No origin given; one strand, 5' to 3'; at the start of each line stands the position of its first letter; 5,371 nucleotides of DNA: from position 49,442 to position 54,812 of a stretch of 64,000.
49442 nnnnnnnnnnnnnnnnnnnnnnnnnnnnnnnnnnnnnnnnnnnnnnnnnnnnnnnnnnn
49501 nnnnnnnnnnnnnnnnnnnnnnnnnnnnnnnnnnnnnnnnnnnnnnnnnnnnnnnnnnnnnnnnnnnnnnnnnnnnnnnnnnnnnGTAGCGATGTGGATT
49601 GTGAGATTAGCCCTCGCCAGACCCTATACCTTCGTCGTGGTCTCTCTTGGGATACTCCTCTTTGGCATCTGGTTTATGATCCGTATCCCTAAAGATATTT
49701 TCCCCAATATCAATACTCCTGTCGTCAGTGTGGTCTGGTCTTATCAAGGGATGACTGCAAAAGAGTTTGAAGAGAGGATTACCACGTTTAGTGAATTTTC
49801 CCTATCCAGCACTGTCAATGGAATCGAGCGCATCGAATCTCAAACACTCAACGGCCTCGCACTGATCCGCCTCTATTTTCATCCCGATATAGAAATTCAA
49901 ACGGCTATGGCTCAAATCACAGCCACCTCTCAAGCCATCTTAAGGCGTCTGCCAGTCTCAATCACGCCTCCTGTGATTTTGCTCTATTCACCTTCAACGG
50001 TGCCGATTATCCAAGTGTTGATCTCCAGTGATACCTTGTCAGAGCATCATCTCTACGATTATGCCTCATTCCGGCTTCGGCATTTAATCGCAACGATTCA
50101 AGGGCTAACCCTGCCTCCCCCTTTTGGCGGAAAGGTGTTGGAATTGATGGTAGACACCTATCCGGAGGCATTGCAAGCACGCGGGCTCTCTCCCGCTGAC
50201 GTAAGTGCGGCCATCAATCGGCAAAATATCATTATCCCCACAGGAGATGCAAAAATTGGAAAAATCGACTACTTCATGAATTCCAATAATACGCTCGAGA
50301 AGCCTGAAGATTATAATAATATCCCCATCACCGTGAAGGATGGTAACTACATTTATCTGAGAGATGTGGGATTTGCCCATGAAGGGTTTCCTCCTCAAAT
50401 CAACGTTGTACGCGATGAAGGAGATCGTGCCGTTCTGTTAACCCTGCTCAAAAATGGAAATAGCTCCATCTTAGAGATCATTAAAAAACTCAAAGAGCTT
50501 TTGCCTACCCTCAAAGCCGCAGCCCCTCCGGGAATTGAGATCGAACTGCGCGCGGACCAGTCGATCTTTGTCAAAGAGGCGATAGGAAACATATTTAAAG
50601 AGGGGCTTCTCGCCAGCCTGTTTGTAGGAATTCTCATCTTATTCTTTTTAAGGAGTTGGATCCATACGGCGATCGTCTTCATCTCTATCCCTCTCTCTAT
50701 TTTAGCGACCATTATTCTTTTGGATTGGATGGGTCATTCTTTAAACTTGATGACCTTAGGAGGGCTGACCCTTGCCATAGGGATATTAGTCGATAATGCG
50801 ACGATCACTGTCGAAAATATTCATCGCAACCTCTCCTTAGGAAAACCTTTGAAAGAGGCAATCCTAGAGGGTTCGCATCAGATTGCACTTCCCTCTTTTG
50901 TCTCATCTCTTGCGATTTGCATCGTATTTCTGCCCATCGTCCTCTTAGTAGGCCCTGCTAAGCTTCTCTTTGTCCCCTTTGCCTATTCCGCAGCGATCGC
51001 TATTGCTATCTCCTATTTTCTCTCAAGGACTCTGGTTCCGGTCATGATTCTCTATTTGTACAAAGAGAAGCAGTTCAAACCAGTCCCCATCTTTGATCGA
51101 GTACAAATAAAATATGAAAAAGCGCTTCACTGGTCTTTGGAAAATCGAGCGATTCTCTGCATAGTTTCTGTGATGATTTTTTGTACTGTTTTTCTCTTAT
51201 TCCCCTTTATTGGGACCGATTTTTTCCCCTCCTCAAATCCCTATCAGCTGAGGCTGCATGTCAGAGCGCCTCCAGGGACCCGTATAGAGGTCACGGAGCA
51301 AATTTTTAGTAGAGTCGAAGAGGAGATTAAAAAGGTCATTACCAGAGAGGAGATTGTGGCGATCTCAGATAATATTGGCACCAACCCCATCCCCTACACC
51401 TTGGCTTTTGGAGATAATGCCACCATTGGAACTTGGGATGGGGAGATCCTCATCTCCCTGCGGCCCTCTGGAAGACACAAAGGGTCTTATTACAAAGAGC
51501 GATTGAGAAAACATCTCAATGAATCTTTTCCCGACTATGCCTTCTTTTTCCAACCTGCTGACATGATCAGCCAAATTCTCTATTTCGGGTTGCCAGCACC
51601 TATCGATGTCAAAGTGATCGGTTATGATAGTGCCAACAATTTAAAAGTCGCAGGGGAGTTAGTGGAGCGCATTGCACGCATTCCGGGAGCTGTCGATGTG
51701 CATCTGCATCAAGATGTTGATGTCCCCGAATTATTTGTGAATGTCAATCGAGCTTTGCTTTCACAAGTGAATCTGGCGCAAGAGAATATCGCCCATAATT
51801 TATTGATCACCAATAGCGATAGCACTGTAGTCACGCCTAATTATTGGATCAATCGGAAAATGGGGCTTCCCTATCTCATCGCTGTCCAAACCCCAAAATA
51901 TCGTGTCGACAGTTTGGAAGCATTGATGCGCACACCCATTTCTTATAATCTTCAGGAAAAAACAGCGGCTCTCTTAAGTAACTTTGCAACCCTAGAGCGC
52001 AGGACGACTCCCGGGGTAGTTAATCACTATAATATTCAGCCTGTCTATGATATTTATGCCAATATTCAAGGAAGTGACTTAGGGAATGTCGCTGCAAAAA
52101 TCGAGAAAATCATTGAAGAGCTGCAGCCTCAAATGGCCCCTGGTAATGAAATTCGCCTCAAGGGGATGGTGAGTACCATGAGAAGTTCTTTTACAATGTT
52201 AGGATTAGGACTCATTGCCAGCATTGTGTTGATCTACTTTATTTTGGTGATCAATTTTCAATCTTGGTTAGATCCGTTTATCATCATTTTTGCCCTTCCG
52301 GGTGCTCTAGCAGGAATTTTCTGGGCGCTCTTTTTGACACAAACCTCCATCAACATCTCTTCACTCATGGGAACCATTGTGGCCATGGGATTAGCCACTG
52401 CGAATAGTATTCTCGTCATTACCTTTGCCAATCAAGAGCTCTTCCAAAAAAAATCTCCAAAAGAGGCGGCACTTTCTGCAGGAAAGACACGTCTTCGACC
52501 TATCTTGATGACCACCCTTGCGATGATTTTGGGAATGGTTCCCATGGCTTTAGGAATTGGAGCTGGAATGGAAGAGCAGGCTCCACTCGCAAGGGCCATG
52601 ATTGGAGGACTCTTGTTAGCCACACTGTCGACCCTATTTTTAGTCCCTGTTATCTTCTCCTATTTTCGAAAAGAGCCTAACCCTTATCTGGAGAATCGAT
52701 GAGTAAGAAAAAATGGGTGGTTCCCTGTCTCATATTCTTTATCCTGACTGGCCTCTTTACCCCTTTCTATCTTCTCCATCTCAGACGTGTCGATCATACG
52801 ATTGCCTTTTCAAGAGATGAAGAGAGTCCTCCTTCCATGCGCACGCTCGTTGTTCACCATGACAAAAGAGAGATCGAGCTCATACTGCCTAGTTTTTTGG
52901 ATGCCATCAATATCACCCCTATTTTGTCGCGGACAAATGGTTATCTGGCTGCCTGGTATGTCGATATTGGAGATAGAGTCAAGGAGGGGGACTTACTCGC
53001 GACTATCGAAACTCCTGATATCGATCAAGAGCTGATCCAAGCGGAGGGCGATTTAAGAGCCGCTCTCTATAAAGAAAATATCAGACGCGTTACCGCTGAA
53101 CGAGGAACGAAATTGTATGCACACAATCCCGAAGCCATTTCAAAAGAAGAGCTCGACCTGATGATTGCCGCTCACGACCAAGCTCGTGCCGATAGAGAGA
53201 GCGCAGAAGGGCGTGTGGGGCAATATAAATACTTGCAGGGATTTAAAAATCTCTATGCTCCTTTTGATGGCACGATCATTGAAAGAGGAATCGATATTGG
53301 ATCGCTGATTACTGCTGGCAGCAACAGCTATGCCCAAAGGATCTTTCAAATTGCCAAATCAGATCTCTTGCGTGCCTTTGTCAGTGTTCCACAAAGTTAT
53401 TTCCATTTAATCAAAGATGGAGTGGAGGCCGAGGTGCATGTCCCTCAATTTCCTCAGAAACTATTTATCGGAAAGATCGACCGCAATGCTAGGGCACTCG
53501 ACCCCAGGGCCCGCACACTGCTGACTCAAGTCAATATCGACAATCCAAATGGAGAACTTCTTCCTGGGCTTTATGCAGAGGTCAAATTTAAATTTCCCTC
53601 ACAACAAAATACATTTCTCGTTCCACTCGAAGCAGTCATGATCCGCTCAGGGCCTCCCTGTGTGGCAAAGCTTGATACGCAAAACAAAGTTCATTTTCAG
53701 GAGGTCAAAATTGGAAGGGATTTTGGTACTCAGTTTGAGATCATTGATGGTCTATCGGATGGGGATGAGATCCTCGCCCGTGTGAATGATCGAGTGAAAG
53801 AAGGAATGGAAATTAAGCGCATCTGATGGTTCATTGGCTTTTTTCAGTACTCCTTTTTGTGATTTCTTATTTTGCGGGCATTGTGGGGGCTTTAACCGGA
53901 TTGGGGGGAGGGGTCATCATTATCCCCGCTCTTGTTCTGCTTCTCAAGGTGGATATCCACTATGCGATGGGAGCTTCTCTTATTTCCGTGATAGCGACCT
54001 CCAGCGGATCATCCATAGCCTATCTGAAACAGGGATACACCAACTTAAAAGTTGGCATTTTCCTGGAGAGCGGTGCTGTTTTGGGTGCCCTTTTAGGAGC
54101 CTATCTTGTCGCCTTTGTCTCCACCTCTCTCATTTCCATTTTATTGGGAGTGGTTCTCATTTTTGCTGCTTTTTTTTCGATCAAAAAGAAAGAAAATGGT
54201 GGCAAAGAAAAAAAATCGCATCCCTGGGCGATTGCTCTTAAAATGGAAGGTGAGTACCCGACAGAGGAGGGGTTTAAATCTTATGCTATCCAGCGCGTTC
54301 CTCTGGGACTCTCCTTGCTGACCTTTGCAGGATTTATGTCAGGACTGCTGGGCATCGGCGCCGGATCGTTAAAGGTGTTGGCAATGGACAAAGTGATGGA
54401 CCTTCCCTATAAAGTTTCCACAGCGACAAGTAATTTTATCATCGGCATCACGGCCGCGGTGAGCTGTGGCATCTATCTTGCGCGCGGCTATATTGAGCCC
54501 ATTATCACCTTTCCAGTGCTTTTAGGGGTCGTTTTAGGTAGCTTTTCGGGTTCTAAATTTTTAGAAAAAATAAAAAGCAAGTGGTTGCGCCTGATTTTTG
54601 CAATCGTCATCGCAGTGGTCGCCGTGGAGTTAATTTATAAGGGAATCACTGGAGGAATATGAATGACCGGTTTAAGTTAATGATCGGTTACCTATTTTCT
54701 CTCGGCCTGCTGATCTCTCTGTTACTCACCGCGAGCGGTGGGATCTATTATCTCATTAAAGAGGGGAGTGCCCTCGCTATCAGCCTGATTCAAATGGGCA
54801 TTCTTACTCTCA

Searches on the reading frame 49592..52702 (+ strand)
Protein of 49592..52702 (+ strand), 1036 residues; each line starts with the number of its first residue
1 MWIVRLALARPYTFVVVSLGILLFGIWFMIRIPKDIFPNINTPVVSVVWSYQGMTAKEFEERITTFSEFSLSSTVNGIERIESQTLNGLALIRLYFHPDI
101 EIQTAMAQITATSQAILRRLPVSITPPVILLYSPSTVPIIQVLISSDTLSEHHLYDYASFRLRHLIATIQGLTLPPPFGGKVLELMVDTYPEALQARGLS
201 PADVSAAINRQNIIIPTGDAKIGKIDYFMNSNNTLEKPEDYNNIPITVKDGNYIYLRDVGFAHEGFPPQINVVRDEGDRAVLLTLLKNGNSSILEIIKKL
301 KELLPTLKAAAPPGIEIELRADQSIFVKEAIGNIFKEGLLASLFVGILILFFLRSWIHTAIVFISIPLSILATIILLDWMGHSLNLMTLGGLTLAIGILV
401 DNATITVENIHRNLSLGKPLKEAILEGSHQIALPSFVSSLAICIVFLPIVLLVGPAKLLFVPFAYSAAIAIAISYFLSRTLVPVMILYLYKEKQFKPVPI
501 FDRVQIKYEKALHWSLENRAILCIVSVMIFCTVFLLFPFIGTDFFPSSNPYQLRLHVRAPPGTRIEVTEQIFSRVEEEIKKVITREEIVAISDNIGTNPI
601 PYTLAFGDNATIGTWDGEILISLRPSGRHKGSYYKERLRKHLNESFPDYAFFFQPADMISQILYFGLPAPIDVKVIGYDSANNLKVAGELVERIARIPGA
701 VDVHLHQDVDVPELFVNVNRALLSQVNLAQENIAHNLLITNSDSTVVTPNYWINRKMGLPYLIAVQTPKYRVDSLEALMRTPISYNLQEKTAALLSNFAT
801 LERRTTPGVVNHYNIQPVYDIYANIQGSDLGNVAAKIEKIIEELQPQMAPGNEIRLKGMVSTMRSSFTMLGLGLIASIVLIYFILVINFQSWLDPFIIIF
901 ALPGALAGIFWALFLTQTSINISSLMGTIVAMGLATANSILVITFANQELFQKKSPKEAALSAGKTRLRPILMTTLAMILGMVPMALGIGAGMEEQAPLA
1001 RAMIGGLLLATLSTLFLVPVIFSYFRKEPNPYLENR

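Call 12: search_protein_families(library=pfam, proteins=[window:49592-52702:+], max_evalue=0.01)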
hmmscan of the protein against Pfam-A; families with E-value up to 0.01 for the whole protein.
window:49592-52702:+ (1036 aa): 2 families
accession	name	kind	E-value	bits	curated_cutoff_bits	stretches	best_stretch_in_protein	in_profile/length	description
PF00873.25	ACR_tran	-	6.3e-197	656.9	28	1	3-1025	1-1020/1021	AcrB/AcrD/AcrF family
PF03176.21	MMPL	-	6.5e-10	38.9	20.5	2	832-1024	105-301/333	MMPL family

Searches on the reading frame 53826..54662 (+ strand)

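Call 33: search_protein_families(library=pfam, proteins=[window:53826-54662:+], max_evalue=0.001)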
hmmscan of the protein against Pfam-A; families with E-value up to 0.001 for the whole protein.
window:53826-54662:+ (278 aa): 1 family
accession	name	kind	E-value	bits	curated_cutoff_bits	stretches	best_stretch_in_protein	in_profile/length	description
PF01925.25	TauE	-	3.1e-52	178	32.6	1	10-269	1-237/237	Sulfite exporter TauE/SafE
